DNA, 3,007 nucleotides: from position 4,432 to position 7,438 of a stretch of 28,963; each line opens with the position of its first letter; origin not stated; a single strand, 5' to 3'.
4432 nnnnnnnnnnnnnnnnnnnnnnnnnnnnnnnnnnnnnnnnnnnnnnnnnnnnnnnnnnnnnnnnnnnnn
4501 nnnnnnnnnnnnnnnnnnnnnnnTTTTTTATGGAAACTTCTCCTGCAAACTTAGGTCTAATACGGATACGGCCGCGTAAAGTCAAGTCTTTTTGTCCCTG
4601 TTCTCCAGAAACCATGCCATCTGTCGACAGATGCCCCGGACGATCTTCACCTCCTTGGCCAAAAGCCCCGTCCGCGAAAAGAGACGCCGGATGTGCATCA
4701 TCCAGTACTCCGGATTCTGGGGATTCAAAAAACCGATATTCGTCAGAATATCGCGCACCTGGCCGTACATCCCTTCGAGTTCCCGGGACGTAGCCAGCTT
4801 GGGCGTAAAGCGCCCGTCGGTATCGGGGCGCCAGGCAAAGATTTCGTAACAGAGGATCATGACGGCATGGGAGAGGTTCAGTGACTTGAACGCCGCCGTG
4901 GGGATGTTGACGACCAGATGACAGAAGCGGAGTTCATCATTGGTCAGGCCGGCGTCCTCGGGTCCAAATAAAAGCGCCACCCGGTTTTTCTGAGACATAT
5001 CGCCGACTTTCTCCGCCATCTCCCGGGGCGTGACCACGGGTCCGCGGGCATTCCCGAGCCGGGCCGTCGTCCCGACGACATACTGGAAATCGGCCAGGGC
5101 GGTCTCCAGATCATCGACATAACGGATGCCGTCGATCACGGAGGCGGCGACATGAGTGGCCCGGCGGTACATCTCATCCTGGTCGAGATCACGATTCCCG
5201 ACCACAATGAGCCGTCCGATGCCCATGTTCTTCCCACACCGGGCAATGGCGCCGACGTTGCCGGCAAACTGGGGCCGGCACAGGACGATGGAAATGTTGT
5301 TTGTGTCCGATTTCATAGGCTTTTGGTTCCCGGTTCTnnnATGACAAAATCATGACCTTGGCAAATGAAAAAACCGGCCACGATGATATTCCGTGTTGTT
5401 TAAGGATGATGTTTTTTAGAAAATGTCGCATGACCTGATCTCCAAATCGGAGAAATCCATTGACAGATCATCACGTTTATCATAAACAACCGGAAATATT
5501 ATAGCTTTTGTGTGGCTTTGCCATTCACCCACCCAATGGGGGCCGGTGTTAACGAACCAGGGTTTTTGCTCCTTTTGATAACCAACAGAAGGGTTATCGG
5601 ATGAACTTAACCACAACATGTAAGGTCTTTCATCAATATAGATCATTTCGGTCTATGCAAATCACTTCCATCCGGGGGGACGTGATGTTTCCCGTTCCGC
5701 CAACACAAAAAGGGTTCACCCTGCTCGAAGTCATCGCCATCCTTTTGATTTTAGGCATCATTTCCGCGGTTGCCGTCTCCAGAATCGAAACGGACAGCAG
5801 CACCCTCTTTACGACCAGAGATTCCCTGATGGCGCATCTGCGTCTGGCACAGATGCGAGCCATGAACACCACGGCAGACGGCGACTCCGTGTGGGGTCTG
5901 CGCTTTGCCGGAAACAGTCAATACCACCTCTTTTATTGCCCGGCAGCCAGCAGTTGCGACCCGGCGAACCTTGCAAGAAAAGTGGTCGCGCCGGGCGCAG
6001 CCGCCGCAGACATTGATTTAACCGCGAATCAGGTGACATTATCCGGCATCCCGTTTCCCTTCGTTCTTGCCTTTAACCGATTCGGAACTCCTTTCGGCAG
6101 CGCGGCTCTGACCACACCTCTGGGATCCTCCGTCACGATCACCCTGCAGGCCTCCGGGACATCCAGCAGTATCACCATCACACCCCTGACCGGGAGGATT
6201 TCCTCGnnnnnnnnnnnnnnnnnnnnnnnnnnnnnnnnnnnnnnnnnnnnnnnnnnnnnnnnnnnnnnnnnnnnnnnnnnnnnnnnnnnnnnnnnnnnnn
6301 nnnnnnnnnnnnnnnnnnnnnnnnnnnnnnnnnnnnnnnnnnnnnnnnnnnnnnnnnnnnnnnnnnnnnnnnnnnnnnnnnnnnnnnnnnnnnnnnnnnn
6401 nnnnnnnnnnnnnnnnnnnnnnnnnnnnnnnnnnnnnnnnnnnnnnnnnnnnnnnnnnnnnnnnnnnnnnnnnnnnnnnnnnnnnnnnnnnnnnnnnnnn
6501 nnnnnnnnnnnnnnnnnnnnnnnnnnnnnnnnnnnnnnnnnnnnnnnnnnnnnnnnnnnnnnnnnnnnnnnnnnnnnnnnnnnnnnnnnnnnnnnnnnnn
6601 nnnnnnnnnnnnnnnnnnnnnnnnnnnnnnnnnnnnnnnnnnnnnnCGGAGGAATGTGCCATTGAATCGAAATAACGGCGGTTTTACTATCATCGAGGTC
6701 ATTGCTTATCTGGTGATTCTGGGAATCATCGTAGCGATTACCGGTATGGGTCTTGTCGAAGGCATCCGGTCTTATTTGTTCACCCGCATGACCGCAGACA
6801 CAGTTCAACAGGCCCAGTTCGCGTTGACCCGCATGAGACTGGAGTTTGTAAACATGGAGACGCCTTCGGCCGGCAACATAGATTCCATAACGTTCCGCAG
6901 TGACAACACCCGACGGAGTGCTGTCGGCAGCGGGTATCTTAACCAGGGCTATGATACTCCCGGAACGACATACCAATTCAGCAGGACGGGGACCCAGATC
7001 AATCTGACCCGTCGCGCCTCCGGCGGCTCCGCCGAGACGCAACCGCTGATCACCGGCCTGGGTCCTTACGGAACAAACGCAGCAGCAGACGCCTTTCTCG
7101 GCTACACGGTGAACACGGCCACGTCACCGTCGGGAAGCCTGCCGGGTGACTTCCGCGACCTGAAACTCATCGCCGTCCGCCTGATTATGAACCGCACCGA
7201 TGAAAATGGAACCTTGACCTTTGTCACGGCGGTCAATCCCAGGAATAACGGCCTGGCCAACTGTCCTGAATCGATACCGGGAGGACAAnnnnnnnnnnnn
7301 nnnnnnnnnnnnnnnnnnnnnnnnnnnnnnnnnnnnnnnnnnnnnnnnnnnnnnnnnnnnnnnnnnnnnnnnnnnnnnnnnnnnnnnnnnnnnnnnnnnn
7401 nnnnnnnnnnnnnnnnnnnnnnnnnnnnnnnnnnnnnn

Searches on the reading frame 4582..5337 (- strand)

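Call 94: search_protein_families(library=pfam, proteins=[window:4582-5337:-], max_evalue=0.00001)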
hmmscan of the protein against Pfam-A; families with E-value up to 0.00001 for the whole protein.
window:4582-5337:- (251 aa): 1 family
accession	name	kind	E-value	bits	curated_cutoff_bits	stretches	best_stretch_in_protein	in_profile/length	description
PF00588.24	SpoU_methylase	-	1.4e-25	90.5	29.7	1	15-164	2-142/142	SpoU rRNA Methylase family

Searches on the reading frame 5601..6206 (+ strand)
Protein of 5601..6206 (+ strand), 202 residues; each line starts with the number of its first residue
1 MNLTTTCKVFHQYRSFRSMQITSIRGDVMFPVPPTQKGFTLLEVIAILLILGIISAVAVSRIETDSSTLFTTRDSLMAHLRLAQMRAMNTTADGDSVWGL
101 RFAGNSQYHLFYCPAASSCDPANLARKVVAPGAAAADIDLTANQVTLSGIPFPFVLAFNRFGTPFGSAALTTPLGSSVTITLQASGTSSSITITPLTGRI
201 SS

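Call 94: search_protein_families(library=pfam, proteins=[window:5601-6206:+], max_evalue=0.00001)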
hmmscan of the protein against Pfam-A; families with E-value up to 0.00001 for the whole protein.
window:5601-6206:+ (202 aa): 1 family
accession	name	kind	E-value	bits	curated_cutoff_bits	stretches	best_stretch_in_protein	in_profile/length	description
PF07963.17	N_methyl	-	4.8e-06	26.4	21.2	1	36-58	4-26/27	Prokaryotic N-terminal methylation motif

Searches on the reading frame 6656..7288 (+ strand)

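Call 94: search_protein_families(library=pfam, proteins=[window:6656-7288:+], max_evalue=0.00001)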
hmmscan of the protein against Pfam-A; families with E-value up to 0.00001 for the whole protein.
window:6656-7288:+ (211 aa): 1 family
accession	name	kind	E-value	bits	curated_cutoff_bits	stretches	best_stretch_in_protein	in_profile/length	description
PF07963.17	N_methyl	-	8.1e-06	25.6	21.2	0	5-28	2-25/27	Prokaryotic N-terminal methylation motif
